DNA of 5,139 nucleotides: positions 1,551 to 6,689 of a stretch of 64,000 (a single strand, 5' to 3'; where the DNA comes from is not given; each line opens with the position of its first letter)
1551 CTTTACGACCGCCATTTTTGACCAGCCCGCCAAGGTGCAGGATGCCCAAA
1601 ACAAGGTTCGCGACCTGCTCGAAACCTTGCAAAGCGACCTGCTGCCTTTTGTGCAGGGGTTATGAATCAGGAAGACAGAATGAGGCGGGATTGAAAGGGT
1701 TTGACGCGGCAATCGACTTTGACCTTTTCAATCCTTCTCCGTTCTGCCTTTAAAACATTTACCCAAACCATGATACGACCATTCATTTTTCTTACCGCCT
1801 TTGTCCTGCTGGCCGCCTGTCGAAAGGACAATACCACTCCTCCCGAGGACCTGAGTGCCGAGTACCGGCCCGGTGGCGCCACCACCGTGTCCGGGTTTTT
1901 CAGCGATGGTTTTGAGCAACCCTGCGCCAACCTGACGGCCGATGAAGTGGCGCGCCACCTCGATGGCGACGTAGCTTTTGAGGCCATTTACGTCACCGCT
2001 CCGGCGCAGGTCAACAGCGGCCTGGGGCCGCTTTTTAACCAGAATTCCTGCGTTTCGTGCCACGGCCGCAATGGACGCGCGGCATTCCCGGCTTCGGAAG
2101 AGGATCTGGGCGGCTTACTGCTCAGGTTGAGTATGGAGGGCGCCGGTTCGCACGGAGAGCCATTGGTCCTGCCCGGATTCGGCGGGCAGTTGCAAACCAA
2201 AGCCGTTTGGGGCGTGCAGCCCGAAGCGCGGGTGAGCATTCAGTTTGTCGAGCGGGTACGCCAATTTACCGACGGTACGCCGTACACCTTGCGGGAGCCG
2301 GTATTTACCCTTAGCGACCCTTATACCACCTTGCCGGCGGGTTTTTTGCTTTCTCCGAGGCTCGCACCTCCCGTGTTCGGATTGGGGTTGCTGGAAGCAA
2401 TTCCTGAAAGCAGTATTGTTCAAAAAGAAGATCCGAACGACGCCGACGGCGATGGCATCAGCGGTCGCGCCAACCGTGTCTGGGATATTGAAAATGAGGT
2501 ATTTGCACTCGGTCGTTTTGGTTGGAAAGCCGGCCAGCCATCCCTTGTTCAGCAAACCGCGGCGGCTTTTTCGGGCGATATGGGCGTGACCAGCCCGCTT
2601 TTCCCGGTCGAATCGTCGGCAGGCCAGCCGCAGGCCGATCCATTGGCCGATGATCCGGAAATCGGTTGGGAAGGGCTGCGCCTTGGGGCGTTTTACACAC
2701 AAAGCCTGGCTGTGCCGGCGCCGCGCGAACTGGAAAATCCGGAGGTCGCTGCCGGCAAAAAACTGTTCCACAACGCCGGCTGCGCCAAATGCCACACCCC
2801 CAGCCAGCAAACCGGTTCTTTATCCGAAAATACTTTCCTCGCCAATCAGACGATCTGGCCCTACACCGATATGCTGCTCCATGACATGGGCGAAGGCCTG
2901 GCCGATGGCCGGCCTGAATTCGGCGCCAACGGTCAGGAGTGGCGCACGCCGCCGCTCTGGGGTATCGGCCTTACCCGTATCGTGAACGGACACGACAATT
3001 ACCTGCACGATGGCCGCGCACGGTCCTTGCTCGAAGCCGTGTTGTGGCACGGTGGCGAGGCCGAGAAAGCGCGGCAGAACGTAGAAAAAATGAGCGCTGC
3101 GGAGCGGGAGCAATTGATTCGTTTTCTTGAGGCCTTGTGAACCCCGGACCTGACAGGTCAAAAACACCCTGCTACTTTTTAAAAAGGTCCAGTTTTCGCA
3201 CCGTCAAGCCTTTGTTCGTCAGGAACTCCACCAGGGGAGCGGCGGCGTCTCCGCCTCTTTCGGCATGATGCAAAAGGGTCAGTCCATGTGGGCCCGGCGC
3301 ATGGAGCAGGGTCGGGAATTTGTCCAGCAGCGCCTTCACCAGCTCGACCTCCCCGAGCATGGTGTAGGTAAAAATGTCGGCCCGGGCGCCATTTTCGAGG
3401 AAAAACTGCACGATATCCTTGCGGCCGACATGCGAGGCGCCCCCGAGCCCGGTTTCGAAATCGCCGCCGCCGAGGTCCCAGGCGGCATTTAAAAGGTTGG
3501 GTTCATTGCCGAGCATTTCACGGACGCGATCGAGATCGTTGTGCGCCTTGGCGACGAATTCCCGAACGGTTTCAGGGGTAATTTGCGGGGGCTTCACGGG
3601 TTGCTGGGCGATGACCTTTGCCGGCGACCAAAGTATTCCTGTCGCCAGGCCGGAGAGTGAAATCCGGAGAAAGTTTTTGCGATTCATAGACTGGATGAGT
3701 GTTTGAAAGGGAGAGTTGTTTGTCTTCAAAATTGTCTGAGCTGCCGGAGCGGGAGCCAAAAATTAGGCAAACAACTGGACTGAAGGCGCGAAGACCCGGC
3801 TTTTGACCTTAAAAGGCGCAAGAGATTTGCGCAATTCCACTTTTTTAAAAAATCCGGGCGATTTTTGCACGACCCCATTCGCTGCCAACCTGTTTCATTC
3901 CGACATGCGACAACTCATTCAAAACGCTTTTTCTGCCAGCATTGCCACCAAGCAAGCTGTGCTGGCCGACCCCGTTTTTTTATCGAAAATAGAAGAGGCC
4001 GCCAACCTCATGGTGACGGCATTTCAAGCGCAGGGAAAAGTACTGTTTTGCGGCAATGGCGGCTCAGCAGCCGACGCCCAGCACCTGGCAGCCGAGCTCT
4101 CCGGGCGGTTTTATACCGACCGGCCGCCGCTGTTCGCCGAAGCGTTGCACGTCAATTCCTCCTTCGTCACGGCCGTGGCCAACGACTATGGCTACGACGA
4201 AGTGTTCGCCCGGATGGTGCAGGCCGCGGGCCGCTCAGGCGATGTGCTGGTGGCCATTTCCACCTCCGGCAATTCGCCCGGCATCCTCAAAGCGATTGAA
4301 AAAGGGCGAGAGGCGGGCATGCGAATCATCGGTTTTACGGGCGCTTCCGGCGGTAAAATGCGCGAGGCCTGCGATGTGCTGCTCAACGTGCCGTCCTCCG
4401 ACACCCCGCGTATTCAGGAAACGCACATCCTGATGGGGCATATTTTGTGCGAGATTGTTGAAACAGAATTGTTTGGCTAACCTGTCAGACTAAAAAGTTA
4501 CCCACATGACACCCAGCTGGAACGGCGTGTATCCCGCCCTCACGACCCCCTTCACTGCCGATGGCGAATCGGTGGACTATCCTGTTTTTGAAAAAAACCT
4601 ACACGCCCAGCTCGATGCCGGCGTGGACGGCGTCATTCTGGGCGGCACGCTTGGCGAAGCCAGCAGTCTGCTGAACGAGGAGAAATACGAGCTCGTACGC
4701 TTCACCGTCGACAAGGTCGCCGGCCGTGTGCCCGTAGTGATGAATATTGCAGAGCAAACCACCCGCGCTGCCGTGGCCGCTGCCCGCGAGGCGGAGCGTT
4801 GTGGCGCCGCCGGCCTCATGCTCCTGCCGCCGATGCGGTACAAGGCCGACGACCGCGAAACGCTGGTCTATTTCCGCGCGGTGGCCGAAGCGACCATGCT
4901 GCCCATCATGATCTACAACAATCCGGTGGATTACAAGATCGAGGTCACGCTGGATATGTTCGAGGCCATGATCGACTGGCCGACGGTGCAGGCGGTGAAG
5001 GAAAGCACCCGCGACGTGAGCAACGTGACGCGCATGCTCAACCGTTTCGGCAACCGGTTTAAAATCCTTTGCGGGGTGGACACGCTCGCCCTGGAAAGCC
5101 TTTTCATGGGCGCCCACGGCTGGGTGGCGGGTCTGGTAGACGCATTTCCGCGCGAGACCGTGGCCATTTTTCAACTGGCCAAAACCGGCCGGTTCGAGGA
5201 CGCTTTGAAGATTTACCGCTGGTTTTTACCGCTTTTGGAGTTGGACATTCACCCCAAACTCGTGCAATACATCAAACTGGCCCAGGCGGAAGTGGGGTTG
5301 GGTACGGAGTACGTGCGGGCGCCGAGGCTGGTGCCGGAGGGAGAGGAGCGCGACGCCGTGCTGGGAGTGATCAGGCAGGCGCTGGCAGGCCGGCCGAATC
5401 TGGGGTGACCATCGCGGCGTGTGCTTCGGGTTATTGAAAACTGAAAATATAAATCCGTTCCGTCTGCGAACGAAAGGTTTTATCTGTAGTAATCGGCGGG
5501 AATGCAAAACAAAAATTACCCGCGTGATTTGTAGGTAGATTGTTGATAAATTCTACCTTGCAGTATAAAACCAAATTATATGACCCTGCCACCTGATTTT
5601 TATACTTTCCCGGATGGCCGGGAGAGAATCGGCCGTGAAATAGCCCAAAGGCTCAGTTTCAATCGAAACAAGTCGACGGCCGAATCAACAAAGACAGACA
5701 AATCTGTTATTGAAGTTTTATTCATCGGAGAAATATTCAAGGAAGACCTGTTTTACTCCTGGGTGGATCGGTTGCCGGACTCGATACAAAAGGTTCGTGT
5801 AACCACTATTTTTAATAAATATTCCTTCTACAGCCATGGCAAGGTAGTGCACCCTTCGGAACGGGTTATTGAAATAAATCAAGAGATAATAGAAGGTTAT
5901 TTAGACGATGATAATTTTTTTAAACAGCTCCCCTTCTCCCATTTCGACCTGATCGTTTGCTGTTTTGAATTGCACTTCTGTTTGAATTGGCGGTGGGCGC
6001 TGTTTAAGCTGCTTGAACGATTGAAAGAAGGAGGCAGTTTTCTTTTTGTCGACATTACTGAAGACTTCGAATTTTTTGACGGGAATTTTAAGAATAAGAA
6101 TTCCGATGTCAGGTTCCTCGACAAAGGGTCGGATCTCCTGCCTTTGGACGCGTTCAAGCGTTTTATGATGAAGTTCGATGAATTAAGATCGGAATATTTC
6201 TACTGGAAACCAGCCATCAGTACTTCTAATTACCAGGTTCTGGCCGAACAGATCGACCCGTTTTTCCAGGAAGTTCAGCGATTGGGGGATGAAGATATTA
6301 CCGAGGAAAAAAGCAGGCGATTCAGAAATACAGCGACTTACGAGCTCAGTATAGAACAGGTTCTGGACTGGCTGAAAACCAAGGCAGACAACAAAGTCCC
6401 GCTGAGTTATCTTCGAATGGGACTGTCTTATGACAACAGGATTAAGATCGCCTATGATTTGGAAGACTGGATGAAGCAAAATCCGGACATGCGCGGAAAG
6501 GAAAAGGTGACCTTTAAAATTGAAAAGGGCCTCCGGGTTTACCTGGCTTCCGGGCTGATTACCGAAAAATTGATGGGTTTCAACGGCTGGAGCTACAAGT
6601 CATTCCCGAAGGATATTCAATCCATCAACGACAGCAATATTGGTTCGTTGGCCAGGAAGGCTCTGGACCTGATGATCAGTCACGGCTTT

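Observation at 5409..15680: AT-rich 10-kb four-gene operon (kinase-like giant + small protein + receiver-like protein + polytopic membrane protein): candidate undescribed signalling/defence module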

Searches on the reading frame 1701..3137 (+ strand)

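Call 6: search_protein_families(library=ncbifam, proteins=[window:1701-3137:+], max_evalue=0.1)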
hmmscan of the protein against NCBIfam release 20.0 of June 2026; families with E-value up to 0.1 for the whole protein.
window:1701-3137:+ (479 aa): 9 families
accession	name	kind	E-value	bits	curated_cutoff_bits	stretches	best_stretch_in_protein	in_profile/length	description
NF050122.1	bc1_QcrC_actin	exception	0.00016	21.1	200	1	343-378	128-164/253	cytochrome bc1 complex diheme cytochrome c subunit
NF049874.1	PdsA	exception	0.00072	19.5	330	1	328-383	98-152/198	periplasmic diheme shuttle PdsA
NF011054.0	PRK14486.1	equivalog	0.00077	19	447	0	103-172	214-283/294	putative bifunctional cbb3-type cytochrome c oxidase subunit II/cytochrome c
TIGR00782.1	ccoP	equivalog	0.0018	17.6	179.95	0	345-377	199-229/285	cytochrome-c oxidase, cbb3-type subunit III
NF045774.1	cytochro_C551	exception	0.0039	17.1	118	0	113-127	46-60/110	cytochrome c551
NF040971.1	cytc_ExtS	equivalog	0.035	13.3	100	0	345-377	74-106/262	selenite/tellurite reduction operon c-type cytochrome lipoprotein ExtS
NF040606.1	CytoC_perox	subfamily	0.044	13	150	0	344-373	293-321/524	di-heme-cytochrome C peroxidase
NF040943.1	cytoc3_ExtM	equivalog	0.044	12.1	800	0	101-129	194-222/599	selenite/tellurite reduction operon c-type cytochrome ExtM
TIGR03791.1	TTQ_mauG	equivalog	0.046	12.9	443.85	0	384-479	177-278/291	tryptophan tryptophylquinone biosynthesis enzyme MauG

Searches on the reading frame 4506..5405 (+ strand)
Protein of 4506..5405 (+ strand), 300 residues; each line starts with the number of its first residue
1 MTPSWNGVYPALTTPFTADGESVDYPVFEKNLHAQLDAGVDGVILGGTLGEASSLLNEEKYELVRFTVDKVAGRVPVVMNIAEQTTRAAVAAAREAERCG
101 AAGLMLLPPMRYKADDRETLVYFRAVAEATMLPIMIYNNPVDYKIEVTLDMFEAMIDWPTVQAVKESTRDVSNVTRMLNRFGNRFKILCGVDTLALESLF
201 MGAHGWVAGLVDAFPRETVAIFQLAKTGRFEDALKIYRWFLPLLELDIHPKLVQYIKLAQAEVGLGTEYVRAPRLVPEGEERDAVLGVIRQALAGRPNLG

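Call 6: search_protein_families(library=ncbifam, proteins=[window:4506-5405:+], max_evalue=0.1)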
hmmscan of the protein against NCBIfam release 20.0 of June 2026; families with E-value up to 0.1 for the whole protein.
window:4506-5405:+ (300 aa): 9 families
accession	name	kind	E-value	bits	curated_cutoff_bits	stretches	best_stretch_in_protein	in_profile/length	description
TIGR00674.1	dapA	equivalog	8.5e-50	169.2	206.15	1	7-289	1-283/286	4-hydroxy-tetrahydrodipicolinate synthase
TIGR02313.1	HpaI-NOT-DapA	exception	3.7e-32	111.3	396.7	1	7-243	3-240/294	2,4-dihydroxyhept-2-ene-1,7-dioic acid aldolase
NF002958.0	PRK03620.1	subfamily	1.4e-29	102.9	278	1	14-291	20-298/307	5-dehydro-4-deoxyglucarate dehydratase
NF003164.0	PRK04147.1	equivalog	1.5e-28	99.9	281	1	6-284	5-281/294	N-acetylneuraminate lyase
TIGR03249.1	KdgD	equivalog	8.3e-25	87.5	373.95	1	13-281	17-286/299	5-dehydro-4-deoxyglucarate dehydratase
TIGR00683.1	nanA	equivalog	2.8e-24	85.9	382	1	6-257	2-252/293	N-acetylneuraminate lyase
NF040954.1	Arch_KDGaldase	equivalog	7.7e-22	77.9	390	1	12-243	7-231/288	bifunctional 2-dehydro-3-deoxy-phosphogluconate/2-dehydro-3-deoxy-6-phosphogalactonate aldolase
NF002621.0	PRK02287.1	equivalog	0.011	15.5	152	1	129-176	87-134/171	DUF367 family protein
NF058645.1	MCPCtpMPsAe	equivalog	0.071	11.9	900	0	68-103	385-420/558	methyl-accepting chemotaxis protein CtpM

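Call 15: find_related_loci(query=window:4506-5405:+, collection=genome_contigs, flank=10000)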
Query window:4506-5405:+ (300 aa) in genome_contigs; peptide patterns used: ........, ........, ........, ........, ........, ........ (x = any residue, [..] = any of these).
600 stretches matched a pattern (row limit reached: there are more); 585 encode a relative of the query (tblastn E <= 1e-3); the best 80 are kept; 80 distinct loci.
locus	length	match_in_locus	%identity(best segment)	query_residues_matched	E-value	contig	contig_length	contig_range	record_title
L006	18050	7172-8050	87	2-294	1e-163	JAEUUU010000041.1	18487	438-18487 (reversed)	MAG: Saprospiraceae bacterium isolate new MAG-363 k141_1397176, whole genome shotgun sequence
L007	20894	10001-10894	86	1-298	3e-162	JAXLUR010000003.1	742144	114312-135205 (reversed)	MAG: Saprospiraceae bacterium isolate STL-BAC35 C1.297.fa-3, whole genome shotgun sequence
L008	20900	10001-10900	85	1-300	2e-162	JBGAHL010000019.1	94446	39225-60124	MAG: Saprospiraceae bacterium isolate MAG_MBR_H125.74 MBRH125-74_opera_contig_1078, whole genome shotgun sequence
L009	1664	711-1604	82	1-299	4e-170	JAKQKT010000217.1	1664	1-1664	MAG: Pseudomonadota bacterium isolate USDV_maxbin.124_sub k141_538995, whole genome shotgun sequence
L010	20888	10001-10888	77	1-297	8e-156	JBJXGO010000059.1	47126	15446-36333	MAG: Saprospiraceae bacterium isolate F1F2.bin.255 k127_7242146, whole genome shotgun sequence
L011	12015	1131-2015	79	1-296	7e-155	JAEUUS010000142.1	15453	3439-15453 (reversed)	MAG: Saprospiraceae bacterium isolate new MAG-361 k141_2466819, whole genome shotgun sequence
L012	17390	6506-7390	79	1-296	2e-154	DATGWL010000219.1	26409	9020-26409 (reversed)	MAG TPA_asm: Saprospiraceae bacterium isolate SMAG_U10581 k141_104787, whole genome shotgun sequence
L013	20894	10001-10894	81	1-299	5e-154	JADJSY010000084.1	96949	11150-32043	MAG: Lewinellaceae bacterium isolate Hade_18-Q3-R52-61_MAXAC.228 tig00409582-10-975020, whole genome shotgun sequence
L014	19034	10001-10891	79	1-298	1e-152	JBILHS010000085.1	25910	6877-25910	MAG: Saprospiraceae bacterium isolate ME2017-04-21_3300034107_group7_bin60 Rohwer_bin602_scaffold_423_c1, whole genome s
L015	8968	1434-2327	79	1-299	1e-152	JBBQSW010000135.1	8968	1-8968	MAG: Chitinophagales bacterium isolate Co_metawrap_1779 Cmw_1779_k141_20485395_length_8968_cov_8.0000, whole genome shot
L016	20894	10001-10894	79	1-299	5e-151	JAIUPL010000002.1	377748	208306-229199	MAG: Bacteroidetes bacterium isolate SAP1 spades-bin.105~NODE_90_length_377748_cov_1.861, whole genome shotgun sequence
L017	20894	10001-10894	72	1-299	2e-148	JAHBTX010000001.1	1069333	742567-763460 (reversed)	MAG: Cyclobacteriaceae bacterium isolate ACE_BAC22 BAC22_1, whole genome shotgun sequence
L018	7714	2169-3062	79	1-299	4e-148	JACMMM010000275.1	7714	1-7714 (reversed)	MAG: Saprospiraceae bacterium isolate ES-bin-93 ES-bin-93-contig-k141_4717704, whole genome shotgun sequence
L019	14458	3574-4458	77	1-296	1e-146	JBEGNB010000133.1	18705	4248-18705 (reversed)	MAG: Bacteroidota bacterium isolate NASQAN2016_083_B_bin.83 scaffold_70612, whole genome shotgun sequence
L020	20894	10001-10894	70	1-299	1e-144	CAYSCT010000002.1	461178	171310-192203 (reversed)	MAG TPA_asm: uncultured Ohtaekwangia sp. isolate SRP290908_co2_113 genome assembly, contig: NODE_10_length_461178_cov_14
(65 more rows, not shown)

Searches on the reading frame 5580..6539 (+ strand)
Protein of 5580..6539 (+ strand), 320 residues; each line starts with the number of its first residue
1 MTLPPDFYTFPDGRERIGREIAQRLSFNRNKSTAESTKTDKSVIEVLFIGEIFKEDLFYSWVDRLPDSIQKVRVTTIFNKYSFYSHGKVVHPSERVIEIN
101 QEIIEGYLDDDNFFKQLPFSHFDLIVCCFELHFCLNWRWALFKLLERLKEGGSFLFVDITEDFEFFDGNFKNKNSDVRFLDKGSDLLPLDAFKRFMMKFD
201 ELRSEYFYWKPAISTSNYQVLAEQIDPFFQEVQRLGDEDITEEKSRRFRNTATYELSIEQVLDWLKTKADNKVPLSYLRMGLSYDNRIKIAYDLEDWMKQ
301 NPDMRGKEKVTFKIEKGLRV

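Call 24: search_protein_families(library=pfam, max_evalue=10, proteins=[window:5580-6539:+])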
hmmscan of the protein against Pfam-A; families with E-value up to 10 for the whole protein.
window:5580-6539:+ (320 aa): 4 families
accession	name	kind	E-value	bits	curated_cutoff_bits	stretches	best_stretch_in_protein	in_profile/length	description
PF08242.18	Methyltransf_12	-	0.00083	20.5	30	1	109-153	54-97/98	Methyltransferase domain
PF13489.12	Methyltransf_23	-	0.011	15.9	27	1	90-169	50-128/164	Methyltransferase domain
PF08241.18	Methyltransf_11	-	0.06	14.4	21.2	1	116-156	53-95/95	Methyltransferase domain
PF13649.12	Methyltransf_25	-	0.18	12.9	27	1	115-152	56-97/97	Methyltransferase domain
